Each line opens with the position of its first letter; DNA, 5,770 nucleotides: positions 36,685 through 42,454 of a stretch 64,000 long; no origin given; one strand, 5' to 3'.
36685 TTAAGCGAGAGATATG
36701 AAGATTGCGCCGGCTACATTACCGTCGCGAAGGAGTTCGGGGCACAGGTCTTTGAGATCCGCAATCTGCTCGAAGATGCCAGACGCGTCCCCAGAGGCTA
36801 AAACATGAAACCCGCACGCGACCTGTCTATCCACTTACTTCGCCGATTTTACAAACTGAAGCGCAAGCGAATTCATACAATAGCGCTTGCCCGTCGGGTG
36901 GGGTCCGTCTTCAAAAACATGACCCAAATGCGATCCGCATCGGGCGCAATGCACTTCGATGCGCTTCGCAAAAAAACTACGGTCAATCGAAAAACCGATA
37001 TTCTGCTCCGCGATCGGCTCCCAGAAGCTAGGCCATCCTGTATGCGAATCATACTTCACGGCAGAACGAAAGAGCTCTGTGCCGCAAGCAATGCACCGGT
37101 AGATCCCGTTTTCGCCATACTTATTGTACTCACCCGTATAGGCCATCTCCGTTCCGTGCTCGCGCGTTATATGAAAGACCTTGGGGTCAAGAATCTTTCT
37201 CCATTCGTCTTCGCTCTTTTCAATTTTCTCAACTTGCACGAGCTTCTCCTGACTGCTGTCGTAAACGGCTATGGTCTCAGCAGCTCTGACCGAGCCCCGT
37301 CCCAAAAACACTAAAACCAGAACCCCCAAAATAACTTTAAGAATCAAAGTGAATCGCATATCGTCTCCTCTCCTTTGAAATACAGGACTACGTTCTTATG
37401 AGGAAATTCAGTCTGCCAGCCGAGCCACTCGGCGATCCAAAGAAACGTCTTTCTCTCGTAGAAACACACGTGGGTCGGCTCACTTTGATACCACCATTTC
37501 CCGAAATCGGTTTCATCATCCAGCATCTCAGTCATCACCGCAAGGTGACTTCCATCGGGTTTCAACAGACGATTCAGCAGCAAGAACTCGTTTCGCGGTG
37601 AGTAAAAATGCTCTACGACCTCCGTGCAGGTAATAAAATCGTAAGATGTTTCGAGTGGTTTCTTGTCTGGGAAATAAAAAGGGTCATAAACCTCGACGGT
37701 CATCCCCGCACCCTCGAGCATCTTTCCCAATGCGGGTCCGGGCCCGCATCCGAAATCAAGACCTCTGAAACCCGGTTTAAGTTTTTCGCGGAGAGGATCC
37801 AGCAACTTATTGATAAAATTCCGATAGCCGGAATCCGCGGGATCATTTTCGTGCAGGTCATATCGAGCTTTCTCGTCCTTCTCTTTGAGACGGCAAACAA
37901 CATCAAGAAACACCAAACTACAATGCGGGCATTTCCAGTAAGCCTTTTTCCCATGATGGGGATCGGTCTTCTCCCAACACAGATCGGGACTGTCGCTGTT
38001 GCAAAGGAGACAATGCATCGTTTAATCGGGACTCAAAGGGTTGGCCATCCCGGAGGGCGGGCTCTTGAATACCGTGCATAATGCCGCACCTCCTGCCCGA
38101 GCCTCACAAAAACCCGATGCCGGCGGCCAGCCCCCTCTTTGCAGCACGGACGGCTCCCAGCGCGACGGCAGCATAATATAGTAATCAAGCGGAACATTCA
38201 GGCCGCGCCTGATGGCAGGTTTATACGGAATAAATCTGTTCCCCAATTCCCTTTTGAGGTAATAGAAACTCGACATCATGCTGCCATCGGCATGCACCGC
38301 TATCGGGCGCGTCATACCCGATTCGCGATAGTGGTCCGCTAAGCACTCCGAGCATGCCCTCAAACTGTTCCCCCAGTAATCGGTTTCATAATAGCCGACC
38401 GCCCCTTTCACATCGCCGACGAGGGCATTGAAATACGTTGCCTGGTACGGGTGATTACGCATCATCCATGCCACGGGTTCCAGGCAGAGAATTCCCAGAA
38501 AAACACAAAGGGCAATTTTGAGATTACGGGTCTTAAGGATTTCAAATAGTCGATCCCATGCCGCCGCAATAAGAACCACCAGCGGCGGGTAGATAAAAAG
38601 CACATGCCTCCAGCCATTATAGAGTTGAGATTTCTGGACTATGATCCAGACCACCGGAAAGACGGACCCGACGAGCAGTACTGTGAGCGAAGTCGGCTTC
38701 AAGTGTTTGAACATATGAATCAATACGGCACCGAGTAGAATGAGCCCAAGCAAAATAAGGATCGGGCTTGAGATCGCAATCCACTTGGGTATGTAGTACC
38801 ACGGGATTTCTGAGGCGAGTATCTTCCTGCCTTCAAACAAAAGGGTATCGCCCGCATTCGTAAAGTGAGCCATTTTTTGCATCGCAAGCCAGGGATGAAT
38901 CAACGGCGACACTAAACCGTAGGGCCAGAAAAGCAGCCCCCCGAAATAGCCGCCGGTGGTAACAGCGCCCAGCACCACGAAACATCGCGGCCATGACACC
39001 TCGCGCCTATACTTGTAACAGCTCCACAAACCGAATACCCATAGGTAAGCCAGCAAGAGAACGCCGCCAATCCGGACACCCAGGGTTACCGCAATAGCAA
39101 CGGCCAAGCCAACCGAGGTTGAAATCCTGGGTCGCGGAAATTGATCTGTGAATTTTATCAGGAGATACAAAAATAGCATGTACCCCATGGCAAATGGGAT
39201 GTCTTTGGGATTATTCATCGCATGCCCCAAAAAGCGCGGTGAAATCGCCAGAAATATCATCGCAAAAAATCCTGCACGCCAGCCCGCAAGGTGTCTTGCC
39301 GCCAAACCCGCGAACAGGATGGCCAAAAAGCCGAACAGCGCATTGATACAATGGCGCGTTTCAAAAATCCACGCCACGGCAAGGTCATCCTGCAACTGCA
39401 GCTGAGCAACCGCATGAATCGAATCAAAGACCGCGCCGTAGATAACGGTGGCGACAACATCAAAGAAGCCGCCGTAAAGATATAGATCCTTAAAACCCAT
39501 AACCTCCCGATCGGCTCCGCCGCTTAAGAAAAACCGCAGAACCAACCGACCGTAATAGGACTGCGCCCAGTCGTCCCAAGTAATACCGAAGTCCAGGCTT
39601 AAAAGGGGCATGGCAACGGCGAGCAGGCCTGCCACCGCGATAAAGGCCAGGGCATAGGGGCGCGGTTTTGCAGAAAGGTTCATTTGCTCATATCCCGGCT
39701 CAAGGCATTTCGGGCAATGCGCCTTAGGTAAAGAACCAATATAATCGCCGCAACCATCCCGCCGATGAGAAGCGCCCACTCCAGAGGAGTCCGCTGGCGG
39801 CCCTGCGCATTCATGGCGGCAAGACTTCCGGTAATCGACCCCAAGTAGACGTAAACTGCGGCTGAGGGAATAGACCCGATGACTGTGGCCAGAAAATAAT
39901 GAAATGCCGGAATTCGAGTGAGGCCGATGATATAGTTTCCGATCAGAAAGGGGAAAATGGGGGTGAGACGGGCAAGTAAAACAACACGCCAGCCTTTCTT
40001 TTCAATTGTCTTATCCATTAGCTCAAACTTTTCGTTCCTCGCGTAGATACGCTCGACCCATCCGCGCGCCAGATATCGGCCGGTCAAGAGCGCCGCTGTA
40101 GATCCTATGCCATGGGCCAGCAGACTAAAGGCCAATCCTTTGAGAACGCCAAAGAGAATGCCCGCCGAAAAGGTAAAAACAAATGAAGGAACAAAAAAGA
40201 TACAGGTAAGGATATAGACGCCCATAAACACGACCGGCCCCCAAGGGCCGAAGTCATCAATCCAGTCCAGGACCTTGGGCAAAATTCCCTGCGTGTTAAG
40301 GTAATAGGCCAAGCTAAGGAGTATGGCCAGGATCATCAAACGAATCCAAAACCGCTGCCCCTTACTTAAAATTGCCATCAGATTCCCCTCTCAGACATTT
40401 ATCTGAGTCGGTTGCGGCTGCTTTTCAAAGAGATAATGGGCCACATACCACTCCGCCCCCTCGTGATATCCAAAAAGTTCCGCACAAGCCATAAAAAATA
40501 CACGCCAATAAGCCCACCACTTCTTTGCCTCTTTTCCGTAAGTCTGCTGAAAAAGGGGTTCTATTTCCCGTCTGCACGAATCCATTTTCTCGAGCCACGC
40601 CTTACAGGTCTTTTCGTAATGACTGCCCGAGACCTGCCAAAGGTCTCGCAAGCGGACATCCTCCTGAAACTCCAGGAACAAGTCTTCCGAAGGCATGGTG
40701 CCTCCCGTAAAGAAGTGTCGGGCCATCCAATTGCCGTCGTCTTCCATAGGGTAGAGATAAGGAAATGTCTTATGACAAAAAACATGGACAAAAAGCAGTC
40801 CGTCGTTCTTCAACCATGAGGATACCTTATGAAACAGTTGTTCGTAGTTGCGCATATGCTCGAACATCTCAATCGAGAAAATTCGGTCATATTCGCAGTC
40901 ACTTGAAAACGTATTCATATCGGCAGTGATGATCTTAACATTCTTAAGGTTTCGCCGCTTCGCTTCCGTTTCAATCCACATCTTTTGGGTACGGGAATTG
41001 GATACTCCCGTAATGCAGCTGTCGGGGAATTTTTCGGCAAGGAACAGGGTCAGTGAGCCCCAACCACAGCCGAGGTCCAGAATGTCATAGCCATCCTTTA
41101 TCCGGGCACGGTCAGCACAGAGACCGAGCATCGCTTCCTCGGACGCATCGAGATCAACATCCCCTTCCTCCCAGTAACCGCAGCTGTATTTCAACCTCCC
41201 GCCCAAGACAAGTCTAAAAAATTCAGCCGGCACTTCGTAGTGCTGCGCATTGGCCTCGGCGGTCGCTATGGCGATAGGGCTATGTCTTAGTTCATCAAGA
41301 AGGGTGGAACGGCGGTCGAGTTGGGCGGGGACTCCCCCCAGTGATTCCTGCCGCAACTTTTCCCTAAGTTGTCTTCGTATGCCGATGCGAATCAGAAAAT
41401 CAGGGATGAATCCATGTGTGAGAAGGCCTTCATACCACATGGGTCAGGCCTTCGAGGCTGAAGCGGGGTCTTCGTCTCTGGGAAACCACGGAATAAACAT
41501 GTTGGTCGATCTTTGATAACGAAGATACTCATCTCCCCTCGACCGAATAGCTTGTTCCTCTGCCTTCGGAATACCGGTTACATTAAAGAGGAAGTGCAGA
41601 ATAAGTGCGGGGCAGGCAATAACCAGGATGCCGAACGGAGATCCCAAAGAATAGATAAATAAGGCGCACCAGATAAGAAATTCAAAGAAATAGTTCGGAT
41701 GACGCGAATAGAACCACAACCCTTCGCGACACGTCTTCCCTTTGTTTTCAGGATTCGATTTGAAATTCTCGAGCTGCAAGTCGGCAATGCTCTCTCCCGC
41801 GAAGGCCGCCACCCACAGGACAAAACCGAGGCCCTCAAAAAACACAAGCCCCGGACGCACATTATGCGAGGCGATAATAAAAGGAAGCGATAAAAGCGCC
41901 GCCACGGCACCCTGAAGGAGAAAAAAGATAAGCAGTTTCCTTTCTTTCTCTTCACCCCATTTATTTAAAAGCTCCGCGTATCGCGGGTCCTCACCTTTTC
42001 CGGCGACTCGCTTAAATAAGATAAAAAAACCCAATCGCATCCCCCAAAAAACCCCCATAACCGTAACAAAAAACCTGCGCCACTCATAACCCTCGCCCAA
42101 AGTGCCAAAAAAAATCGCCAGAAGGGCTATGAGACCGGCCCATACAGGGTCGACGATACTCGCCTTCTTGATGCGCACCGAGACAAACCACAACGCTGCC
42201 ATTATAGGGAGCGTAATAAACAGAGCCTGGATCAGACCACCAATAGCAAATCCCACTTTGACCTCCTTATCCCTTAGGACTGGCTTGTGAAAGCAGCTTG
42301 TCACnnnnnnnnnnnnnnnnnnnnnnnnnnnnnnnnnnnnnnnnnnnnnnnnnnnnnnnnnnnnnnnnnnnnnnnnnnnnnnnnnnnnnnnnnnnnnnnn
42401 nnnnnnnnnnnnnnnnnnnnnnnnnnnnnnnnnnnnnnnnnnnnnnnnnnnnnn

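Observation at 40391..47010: Fatty-acid-modification cluster with two CFAS paralogs and two unusual gene fusions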

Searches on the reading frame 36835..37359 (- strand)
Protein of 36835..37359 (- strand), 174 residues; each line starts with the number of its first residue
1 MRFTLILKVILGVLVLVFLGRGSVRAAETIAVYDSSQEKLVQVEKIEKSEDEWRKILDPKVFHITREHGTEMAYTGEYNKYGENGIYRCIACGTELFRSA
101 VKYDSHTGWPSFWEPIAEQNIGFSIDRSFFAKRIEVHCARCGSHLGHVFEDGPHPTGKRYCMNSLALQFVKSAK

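Call 28: search_protein_families(library=pfam, proteins=[window:36835-37359:-], max_evalue=0.0001)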
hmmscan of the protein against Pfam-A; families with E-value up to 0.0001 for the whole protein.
window:36835-37359:- (174 aa): 2 families
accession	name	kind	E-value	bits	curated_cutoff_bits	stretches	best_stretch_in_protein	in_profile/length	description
PF01641.26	SelR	-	5.2e-48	162.3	24.9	1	57-170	1-115/116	SelR domain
PF24046.1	At4g08330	-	8.7e-05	23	27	0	128-156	71-99/129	At4g08330 beta-tent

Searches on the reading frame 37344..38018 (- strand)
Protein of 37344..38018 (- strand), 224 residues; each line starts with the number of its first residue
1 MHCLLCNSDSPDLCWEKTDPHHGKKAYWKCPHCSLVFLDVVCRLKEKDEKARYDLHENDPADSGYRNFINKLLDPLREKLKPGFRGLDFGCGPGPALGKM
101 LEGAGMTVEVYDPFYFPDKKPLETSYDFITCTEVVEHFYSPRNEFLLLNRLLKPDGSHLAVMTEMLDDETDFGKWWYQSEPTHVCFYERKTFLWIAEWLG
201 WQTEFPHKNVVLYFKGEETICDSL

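Call 3: search_protein_families(library=pfam, proteins=[window:37344-38018:-], max_evalue=0.01)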
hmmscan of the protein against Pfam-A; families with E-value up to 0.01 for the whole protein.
window:37344-38018:- (224 aa): 3 families
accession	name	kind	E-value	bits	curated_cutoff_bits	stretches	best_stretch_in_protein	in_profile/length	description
PF13489.12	Methyltransf_23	-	1.7e-22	80.3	27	1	66-202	6-160/164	Methyltransferase domain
PF08241.18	Methyltransf_11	-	5.3e-05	24.2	21.2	1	123-158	57-93/95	Methyltransferase domain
PF08242.18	Methyltransf_12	-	0.00045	21.3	30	0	119-156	64-96/98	Methyltransferase domain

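Call 19: search_protein_families(library=ncbifam, proteins=[window:37344-38018:-], max_evalue=0.001)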
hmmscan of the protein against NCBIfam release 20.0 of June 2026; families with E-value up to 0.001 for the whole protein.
window:37344-38018:- (224 aa): 1 family
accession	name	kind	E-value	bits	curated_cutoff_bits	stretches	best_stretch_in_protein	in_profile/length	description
TIGR01983.1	UbiG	equivalog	0.00081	18.8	102.95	0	123-158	114-149/228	bifunctional 2-polyprenyl-6-hydroxyphenol methylase/3-demethylubiquinol 3-O-methyltransferase UbiG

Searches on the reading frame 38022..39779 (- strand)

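Call 3: search_protein_families(library=pfam, proteins=[window:38022-39779:-], max_evalue=0.01)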
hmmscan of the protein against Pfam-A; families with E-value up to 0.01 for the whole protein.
window:38022-39779:- (585 aa): 1 family
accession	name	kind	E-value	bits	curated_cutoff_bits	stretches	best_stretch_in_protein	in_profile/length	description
PF13231.12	PMT_2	-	2e-05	25.3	26.1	1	145-265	27-144/160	Dolichyl-phosphate-mannose-protein mannosyltransferase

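Call 19: search_protein_families(library=ncbifam, proteins=[window:38022-39779:-], max_evalue=0.001)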
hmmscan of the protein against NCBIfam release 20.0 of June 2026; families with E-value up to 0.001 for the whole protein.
window:38022-39779:- (585 aa): 0 families

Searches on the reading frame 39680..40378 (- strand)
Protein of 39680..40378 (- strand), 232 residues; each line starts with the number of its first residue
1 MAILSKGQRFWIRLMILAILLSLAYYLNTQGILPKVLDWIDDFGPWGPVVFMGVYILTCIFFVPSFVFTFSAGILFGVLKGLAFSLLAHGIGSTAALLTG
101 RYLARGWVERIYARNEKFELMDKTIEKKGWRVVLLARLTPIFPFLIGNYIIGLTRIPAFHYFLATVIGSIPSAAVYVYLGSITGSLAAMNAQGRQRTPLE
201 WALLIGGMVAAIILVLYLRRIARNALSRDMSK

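Call 3: search_protein_families(library=pfam, proteins=[window:39680-40378:-], max_evalue=0.01)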
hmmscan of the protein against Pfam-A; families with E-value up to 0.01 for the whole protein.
window:39680-40378:- (232 aa): 1 family
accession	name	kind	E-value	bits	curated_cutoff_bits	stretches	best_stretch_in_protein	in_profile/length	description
PF09335.16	VTT_dom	-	1.6e-25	90.3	33.9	1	63-181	1-122/123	VTT domain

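Call 19: search_protein_families(library=ncbifam, proteins=[window:39680-40378:-], max_evalue=0.001)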
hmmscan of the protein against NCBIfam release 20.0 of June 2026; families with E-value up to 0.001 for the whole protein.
window:39680-40378:- (232 aa): 1 family
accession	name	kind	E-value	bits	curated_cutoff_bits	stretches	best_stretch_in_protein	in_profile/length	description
NF052604.1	UndecprPTUtpABac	equivalog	8.6e-07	29.2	250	1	33-217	5-189/198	undecaprenyl phosphate transporter UptA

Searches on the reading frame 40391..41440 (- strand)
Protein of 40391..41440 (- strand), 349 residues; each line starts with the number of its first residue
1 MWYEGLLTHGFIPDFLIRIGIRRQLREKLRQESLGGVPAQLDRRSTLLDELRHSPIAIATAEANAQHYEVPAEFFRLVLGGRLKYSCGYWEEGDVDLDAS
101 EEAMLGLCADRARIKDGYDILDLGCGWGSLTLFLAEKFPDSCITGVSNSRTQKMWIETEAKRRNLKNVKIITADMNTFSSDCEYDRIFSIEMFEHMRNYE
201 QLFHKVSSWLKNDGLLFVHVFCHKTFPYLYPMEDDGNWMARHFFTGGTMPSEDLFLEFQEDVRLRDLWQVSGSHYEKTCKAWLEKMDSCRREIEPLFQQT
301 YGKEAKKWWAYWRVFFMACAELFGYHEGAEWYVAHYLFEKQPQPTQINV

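Call 3: search_protein_families(library=pfam, proteins=[window:40391-41440:-], max_evalue=0.01)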
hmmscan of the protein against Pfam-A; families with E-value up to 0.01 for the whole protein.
window:40391-41440:- (349 aa): 14 families
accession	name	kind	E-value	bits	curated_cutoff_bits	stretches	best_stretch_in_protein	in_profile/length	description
PF02353.26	CMAS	-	3e-41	142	27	1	61-323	7-263/273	Mycolic acid cyclopropane synthetase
PF13649.12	Methyltransf_25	-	7.1e-15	55.9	27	1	120-214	1-97/97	Methyltransferase domain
PF13847.12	Methyltransf_31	-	6.2e-13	49.1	27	1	114-237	1-127/145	Methyltransferase domain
PF13489.12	Methyltransf_23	-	4.3e-12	46.5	27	1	113-225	19-123/164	Methyltransferase domain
PF08241.18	Methyltransf_11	-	2.6e-11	44.5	21.2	1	121-218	1-95/95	Methyltransferase domain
PF08242.18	Methyltransf_12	-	1.2e-09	39.2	30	1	121-216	1-98/98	Methyltransferase domain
PF05175.20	MTS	-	1e-07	32.2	23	1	118-218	33-138/170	Methyltransferase small domain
PF02390.23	Methyltransf_4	-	4.8e-06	26.6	24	1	120-184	5-70/173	Putative methyltransferase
PF03848.20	TehB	-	2.5e-05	24.3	20.4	1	115-196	29-108/193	Tellurite resistance protein TehB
PF01135.25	PCMT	-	5.1e-05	23.6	20.3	1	99-188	56-147/210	Protein-L-isoaspartate(D-aspartate) O-methyltransferase (PCMT)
PF05401.17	NodS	-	0.00015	22.1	24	1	103-204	33-127/201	Nodulation protein S (NodS)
PF05958.17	tRNA_U5-meth_tr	-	0.0002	21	23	1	103-188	189-271/357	tRNA (Uracil-5-)-methyltransferase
PF01189.24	Methyltr_RsmB-F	-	0.00092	19.4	27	1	116-187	8-83/199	16S rRNA methyltransferase RsmB/F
PF01728.25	FtsJ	-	0.0072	16.7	24.1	0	110-181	14-81/181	FtsJ-like methyltransferase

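Call 19: search_protein_families(library=ncbifam, proteins=[window:40391-41440:-], max_evalue=0.001)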
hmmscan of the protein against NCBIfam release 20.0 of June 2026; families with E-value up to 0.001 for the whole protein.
window:40391-41440:- (349 aa): 24 families
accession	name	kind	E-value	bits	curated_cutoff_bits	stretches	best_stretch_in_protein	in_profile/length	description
NF008686.0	PRK11705.1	equivalog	2.3e-46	158.6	400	1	61-328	113-363/383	cyclopropane fatty acyl phospholipid synthase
NF053839.1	CPFASynBruc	equivalog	5.1e-36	124.5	600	1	61-302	119-356/410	cyclopropane fatty acid synthase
NF040703.1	cyclopro_CfaB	exception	3e-30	105.3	650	1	60-343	103-378/393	C17 cyclopropane fatty acid synthase CfaB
NF040660.1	mycolic_MTase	equivalog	3.8e-24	85.7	390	1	62-292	6-245/283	cyclopropane mycolic acid synthase family methyltransferase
NF002463.0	PRK01683.1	equivalog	4.7e-12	46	297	1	116-219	31-129/258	trans-aconitate 2-methyltransferase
TIGR02072.1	BioC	equivalog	6e-12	45.9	184.95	1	118-227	36-141/244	malonyl-ACP O-methyltransferase BioC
TIGR01983.1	UbiG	equivalog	4.8e-11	42.4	102.95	1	116-222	49-155/228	bifunctional 2-polyprenyl-6-hydroxyphenol methylase/3-demethylubiquinol 3-O-methyltransferase UbiG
TIGR02469.1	CbiT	equivalog_domain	7.3e-09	35.9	78.3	1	111-216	14-118/124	precorrin-6Y C5,15-methyltransferase (decarboxylating) subunit CbiT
NF010703.0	PRK14103.1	equivalog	1.3e-08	34.6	320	1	118-220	31-126/256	trans-aconitate 2-methyltransferase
TIGR03534.1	RF_mod_PrmC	equivalog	5.3e-08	32.6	199.1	1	108-188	80-161/253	peptide chain release factor N(5)-glutamine methyltransferase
NF043040.1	corrin_prot_MT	hypoth_equivalog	1.2e-06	28.1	180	1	114-218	38-147/216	corrinoid protein-associated methyltransferase CpaM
NF008405.0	PRK11207.1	equivalog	2.2e-06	27.3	218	1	116-215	30-129/198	tellurite resistance methyltransferase TehB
NF008992.0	PRK12335.1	equivalog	2.3e-06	27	303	1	115-194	122-197/289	SAM-dependent methyltransferase TehB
NF041820.1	daptide_MTase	equivalog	6.1e-06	25.9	175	1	113-220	34-144/243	daptide-type RiPP biosynthesis methyltransferase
TIGR00091.1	TIGR00091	equivalog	3.6e-05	23.2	112.65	1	120-185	20-85/194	tRNA (guanosine(46)-N7)-methyltransferase TrmB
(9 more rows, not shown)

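Call 25: search_solved_structures(query=window:40391-41440:-, max_evalue=0.00001)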
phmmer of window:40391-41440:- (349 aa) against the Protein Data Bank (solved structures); distinct sequences matched with E-value up to 0.00001: 29.
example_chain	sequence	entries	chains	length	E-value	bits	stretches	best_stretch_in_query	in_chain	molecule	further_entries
6gkv_A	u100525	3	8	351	1.5e-84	287.4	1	9-340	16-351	Coclaurine N-methyltransferase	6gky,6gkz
5kn4_A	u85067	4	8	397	1.7e-75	257.6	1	7-340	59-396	Pavine N-methyltransferase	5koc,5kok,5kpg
5kpc_A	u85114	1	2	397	3.6e-74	253.2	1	7-340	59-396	Pavine N-methyltransferase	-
9whw_B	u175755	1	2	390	3.4e-71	243.4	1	21-340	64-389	N-methyltransferase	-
9we4_B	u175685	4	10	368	2.6e-63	217.5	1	30-340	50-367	N-methyltransferase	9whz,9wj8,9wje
9wj7_B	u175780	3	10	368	3.4e-63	217.1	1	30-340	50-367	N-methyltransferase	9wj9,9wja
6p3m_A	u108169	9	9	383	1.4e-58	201.9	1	61-340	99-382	tetrahydroprotoberberine N-methyltransferase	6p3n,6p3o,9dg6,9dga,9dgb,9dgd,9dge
9dg7_A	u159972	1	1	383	9e-58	199.3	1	61-340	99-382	Tetrahydroprotoberberine N-methyltransferase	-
9dg8_A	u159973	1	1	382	9e-58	199.3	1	61-340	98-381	Tetrahydroprotoberberine N-methyltransferase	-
9dg9_A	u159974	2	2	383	9e-58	199.3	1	61-340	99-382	Tetrahydroprotoberberine N-methyltransferase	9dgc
6bqc_A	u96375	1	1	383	3.7e-29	105.1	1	65-333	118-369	Cyclopropane-fatty-acyl-phospholipid synthase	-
7qos_A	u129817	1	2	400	3.4e-27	98.7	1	46-301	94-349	Cyclopropane-fatty-acyl-phospholipid synthase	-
5z9o_A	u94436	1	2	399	2.8e-26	95.6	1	62-343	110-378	Cyclopropane-fatty-acyl-phospholipid synthase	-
1kp9_A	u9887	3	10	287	5.3e-22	81.6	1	63-323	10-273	CYCLOPROPANE-FATTY-ACYL-PHOSPHOLIPID SYNTHASE 1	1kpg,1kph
7l9u_A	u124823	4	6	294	6.2e-21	78.1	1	63-291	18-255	S-adenosylmethionine-dependent methyltransferase UmaA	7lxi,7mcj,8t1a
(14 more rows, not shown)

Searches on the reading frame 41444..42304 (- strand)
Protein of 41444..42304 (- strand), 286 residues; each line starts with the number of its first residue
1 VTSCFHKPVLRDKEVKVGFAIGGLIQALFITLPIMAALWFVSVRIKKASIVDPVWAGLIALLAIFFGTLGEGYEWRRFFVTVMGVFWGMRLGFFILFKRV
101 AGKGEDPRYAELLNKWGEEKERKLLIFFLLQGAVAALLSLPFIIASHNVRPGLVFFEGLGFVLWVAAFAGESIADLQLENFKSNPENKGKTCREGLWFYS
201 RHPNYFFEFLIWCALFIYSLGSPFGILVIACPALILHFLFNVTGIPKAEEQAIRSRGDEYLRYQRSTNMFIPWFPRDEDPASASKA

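Call 3: search_protein_families(library=pfam, proteins=[window:41444-42304:-], max_evalue=0.01)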
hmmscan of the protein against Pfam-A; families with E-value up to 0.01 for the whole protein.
window:41444-42304:- (286 aa): 4 families
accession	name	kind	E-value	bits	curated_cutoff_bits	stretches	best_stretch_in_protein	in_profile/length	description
PF06966.17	DUF1295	-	4e-66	223.3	20.4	1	38-267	1-235/235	Protein of unknown function (DUF1295)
PF02544.21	Steroid_dh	-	4.4e-07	30.4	22.6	1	159-219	44-104/150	3-oxo-5-alpha-steroid 4-dehydrogenase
PF04140.19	ICMT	-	0.0034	18.2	24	0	187-213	31-57/95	Isoprenylcysteine carboxyl methyltransferase (ICMT) family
PF04191.18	PEMT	-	0.0041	18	25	1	188-241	39-91/105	Phospholipid methyltransferase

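Call 19: search_protein_families(library=ncbifam, proteins=[window:41444-42304:-], max_evalue=0.001)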
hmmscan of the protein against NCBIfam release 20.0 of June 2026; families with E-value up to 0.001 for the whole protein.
window:41444-42304:- (286 aa): 0 families
